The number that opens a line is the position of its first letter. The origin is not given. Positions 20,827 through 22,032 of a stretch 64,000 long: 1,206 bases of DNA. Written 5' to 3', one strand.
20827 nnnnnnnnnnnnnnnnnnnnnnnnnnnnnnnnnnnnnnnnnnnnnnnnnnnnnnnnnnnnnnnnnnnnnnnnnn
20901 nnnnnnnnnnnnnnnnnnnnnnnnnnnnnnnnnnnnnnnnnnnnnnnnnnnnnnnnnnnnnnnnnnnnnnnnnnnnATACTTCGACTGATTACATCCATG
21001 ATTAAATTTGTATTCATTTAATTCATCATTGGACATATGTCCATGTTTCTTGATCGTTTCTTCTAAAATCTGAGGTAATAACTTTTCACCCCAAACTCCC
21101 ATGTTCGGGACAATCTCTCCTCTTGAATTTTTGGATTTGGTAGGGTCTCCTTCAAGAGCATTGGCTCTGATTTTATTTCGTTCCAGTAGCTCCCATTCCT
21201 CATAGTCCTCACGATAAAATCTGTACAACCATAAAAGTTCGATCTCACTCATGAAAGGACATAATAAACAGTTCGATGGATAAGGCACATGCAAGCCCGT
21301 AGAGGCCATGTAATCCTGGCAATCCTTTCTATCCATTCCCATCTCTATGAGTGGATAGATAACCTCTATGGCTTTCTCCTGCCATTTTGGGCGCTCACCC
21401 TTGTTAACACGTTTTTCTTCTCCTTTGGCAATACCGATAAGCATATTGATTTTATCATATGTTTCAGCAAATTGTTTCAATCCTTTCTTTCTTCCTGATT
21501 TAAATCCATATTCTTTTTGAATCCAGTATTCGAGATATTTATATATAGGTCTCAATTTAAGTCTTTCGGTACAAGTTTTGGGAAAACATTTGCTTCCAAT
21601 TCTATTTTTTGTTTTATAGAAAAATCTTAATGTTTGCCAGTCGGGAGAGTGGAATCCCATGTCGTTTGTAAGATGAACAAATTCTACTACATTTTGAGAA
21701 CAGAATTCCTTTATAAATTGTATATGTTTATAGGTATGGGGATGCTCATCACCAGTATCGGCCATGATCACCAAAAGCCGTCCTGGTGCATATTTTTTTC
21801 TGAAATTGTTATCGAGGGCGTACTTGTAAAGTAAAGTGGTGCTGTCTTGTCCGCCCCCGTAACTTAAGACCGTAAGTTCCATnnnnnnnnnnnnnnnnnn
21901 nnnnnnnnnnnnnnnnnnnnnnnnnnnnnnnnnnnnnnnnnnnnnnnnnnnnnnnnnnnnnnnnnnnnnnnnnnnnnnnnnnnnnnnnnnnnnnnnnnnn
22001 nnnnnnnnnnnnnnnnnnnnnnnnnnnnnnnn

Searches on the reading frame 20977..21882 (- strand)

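Call 16: search_protein_families(library=pfam, proteins=[window:20977-21882:-], max_evalue=0.001)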
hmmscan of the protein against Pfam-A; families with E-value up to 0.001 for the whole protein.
window:20977-21882:- (302 aa): 0 families

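Call 17: search_protein_families(library=phrogs, proteins=[window:20977-21882:-], max_evalue=0.001)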
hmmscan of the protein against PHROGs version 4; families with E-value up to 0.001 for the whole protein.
window:20977-21882:- (302 aa): 1 family
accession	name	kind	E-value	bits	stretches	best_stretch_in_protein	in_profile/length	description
phrog_424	-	moron, auxiliary metabolic gene and host takeover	3.1e-29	103.3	1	4-238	163-369/460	phosphoadenosine phosphosulfate reductase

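Call 70: search_protein_families(library=padloc, proteins=[window:20977-21882:-], max_evalue=0.01)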
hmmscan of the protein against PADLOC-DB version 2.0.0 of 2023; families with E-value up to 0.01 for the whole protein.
window:20977-21882:- (302 aa): 2 families
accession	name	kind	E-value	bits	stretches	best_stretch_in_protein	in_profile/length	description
PDLC02782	SspD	-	2.4e-13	48.4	1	5-237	3-202/277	SspD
PDLC02510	BrxP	-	0.0001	18.7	1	3-73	134-198/779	BrxP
